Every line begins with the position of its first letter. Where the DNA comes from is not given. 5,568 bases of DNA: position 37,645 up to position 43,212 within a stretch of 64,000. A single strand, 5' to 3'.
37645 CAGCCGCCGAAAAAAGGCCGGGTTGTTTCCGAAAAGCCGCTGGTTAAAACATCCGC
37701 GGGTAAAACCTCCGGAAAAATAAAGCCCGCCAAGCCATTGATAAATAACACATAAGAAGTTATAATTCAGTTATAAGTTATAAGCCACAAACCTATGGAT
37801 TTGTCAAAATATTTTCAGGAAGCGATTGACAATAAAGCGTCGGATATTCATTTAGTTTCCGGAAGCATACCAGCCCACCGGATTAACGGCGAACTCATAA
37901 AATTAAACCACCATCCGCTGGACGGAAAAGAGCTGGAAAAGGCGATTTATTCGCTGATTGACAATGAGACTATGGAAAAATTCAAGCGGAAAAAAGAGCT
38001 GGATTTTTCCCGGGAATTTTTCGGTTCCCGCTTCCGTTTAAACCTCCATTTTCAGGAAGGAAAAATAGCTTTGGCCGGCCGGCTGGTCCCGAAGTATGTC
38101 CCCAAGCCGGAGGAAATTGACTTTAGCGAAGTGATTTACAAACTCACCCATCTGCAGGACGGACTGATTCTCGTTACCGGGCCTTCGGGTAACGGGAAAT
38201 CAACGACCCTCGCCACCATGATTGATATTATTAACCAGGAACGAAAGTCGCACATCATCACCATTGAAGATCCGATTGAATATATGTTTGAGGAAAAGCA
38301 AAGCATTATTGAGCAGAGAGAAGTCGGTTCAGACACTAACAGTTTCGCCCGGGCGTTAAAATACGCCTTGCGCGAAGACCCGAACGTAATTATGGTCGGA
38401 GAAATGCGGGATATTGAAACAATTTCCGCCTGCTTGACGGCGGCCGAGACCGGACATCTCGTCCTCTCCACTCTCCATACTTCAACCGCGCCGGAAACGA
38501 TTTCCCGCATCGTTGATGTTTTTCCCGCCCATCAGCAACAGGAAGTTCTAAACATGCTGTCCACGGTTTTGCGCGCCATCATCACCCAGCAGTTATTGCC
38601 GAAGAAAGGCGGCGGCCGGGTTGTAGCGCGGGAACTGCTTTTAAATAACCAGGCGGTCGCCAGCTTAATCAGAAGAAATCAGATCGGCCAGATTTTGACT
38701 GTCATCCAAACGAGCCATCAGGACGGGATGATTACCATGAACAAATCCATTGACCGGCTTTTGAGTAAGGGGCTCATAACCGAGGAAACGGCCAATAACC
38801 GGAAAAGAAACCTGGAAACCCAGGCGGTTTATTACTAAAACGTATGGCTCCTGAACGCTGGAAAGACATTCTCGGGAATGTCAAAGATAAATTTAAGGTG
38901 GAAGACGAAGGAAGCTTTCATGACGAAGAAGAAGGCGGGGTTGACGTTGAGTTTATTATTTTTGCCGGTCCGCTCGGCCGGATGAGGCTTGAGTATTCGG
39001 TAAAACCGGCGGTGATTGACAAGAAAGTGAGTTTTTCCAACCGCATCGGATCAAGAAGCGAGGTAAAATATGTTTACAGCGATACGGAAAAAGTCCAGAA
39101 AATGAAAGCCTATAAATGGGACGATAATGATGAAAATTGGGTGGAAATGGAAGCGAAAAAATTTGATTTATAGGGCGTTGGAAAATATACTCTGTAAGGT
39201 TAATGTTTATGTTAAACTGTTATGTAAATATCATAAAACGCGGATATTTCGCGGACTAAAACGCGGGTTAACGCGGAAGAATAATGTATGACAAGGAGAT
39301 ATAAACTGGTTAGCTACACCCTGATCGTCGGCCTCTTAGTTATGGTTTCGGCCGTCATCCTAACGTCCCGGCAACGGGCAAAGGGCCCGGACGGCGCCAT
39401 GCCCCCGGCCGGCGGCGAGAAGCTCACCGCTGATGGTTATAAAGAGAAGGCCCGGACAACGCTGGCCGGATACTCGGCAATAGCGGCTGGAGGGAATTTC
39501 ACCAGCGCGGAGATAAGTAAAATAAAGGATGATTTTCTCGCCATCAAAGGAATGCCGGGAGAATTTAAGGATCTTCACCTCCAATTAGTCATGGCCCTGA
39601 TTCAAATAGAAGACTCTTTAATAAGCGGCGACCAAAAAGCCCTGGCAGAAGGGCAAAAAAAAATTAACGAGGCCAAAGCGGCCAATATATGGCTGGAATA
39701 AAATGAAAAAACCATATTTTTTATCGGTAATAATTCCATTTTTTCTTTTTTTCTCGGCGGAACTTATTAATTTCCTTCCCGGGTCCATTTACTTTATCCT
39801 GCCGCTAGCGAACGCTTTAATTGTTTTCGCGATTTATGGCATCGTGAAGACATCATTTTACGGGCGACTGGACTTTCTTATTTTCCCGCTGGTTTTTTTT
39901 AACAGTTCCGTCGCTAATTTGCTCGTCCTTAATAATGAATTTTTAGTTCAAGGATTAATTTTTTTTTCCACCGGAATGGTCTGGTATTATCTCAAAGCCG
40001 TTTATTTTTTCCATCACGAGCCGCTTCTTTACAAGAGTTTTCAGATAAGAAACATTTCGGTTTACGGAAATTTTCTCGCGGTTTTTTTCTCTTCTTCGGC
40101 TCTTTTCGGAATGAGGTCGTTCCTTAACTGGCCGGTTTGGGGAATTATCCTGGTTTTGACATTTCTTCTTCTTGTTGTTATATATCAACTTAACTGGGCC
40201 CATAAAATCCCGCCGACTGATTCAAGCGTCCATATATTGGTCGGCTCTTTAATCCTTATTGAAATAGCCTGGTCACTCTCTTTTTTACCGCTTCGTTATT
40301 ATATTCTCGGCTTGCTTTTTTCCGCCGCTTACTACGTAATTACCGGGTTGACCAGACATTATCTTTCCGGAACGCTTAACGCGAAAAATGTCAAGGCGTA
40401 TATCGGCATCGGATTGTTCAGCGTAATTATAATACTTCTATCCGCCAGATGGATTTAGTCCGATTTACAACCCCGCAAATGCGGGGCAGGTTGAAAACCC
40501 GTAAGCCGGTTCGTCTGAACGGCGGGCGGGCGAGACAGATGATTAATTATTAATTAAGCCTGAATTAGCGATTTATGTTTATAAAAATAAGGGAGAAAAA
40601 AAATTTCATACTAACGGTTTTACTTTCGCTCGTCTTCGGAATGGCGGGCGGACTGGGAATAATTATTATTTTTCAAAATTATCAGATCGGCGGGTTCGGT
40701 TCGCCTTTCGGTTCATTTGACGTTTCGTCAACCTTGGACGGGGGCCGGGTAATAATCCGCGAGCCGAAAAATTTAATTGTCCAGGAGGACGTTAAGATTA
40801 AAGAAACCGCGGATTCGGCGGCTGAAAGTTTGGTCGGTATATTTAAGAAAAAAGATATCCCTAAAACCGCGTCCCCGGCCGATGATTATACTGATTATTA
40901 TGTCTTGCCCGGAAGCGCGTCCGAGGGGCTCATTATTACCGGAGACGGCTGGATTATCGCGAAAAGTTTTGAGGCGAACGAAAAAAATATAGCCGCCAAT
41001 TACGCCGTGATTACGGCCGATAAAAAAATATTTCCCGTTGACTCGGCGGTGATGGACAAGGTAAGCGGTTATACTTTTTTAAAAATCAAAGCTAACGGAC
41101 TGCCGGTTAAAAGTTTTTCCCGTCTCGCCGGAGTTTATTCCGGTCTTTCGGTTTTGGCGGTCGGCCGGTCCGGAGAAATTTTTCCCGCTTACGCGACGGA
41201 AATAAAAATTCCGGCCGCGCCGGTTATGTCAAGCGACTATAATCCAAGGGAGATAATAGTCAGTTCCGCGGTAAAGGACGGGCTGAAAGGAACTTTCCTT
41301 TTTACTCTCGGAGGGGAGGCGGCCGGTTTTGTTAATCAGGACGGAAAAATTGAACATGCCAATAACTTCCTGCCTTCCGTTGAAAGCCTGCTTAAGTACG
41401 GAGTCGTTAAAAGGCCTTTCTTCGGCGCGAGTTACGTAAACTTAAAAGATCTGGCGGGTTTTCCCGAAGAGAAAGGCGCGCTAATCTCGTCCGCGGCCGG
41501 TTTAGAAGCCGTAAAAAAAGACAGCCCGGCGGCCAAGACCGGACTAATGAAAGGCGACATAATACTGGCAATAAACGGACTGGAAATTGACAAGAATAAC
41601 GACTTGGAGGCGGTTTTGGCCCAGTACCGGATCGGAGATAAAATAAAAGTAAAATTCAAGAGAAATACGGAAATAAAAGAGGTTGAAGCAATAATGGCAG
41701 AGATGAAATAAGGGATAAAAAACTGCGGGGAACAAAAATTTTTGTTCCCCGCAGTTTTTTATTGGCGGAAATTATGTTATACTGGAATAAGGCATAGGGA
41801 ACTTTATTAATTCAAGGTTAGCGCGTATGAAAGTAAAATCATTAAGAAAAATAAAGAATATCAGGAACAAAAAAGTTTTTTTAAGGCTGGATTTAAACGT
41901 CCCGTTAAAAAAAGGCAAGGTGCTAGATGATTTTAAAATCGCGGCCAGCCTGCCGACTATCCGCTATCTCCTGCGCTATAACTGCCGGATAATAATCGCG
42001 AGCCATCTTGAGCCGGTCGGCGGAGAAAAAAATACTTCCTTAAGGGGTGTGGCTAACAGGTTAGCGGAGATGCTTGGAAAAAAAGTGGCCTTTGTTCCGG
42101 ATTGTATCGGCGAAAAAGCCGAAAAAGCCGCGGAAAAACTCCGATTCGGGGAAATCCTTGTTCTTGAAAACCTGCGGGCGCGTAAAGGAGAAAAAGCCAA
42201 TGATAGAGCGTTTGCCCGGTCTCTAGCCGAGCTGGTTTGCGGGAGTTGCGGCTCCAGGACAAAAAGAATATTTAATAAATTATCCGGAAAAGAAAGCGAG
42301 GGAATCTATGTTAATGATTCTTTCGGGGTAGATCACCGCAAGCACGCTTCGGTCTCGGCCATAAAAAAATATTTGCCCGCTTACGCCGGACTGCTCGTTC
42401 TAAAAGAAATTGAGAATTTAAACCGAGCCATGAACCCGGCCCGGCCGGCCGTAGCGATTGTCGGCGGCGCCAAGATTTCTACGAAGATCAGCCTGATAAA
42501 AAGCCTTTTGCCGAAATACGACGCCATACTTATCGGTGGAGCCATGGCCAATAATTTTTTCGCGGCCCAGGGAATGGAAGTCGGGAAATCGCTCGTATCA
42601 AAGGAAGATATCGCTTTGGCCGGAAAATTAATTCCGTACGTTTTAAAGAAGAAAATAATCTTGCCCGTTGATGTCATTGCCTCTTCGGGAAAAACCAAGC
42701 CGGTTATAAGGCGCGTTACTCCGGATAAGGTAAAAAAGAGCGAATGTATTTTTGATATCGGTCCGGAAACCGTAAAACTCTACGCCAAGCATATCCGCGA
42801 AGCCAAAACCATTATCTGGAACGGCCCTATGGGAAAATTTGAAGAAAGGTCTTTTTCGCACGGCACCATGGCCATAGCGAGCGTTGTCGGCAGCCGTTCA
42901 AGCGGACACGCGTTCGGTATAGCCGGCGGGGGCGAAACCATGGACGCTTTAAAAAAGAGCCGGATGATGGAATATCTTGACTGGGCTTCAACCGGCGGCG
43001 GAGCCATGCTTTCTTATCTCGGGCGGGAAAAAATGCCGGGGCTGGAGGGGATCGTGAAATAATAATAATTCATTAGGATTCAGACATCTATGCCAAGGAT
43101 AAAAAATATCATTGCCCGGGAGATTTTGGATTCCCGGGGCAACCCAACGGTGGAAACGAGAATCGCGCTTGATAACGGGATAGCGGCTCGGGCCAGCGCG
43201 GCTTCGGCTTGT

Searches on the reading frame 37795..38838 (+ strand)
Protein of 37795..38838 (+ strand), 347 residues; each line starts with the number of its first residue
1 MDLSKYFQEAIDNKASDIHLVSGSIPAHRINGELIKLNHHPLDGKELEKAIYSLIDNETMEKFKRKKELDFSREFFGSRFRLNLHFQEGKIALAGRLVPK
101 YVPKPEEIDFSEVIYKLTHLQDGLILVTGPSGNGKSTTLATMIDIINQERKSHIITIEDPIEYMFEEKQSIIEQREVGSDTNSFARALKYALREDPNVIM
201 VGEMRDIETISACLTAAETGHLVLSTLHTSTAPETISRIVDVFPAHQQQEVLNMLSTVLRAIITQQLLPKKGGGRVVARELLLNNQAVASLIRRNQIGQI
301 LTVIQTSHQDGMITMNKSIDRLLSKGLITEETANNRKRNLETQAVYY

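Call 54: search_protein_families(library=pfam, proteins=[window:37795-38838:+], max_evalue=0.0001)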
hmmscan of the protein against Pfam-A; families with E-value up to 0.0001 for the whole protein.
window:37795-38838:+ (347 aa): 1 family
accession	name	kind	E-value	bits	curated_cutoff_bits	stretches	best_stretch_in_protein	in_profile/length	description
PF00437.27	T2SSE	-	3e-44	151.6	24.9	1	117-270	137-280/370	Type II/IV secretion system protein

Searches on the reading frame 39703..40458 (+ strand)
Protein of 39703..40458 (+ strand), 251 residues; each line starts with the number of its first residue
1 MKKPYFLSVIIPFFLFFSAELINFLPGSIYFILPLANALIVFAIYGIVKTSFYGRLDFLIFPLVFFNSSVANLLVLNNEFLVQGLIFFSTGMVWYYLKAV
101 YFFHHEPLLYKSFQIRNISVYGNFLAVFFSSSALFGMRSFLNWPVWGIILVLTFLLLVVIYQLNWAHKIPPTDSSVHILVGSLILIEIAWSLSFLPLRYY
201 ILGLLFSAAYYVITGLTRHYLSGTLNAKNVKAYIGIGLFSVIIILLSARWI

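Call 55: search_protein_families(library=pfam, proteins=[window:39703-40458:+], max_evalue=0.01)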
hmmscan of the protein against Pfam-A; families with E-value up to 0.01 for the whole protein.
window:39703-40458:+ (251 aa): 1 family
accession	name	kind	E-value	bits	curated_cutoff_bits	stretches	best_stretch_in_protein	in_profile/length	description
PF18900.5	DUF5656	-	8e-07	29.1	23.3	1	182-244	177-239/242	Protein of unknown function (DUF5656)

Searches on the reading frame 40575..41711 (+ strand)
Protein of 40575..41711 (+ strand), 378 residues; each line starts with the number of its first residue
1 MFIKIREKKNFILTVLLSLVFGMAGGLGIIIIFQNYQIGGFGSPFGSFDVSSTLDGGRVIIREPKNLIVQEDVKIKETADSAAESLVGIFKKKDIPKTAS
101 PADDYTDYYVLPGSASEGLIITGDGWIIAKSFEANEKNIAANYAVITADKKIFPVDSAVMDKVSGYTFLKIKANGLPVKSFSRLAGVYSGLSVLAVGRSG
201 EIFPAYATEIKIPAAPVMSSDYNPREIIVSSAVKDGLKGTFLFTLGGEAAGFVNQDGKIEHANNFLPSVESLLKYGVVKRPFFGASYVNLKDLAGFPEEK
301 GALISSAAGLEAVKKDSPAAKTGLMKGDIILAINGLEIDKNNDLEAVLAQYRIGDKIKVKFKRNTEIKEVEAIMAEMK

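Call 55: search_protein_families(library=pfam, proteins=[window:40575-41711:+], max_evalue=0.01)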
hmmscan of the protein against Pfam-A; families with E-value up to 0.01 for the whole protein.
window:40575-41711:+ (378 aa): 4 families
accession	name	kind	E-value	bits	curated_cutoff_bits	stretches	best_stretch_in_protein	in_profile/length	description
PF13180.12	PDZ_2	-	3.8e-14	53.2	27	1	290-371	10-77/80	PDZ domain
PF17820.7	PDZ_6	-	1e-07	32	27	1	311-349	3-41/54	PDZ domain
PF00595.29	PDZ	-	4.3e-06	27.4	23.2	1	313-360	32-79/81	PDZ domain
PF14685.13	PDZ_Tricorn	-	0.00018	21.9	25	1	314-365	28-80/88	Tricorn protease PDZ domain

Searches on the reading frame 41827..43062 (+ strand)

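Call 55: search_protein_families(library=pfam, proteins=[window:41827-43062:+], max_evalue=0.01)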
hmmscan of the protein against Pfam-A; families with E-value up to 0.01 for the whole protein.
window:41827-43062:+ (411 aa): 1 family
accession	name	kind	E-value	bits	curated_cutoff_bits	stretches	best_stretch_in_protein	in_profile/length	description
PF00162.24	PGK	-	7e-120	400.9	27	2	159-398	134-376/379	Phosphoglycerate kinase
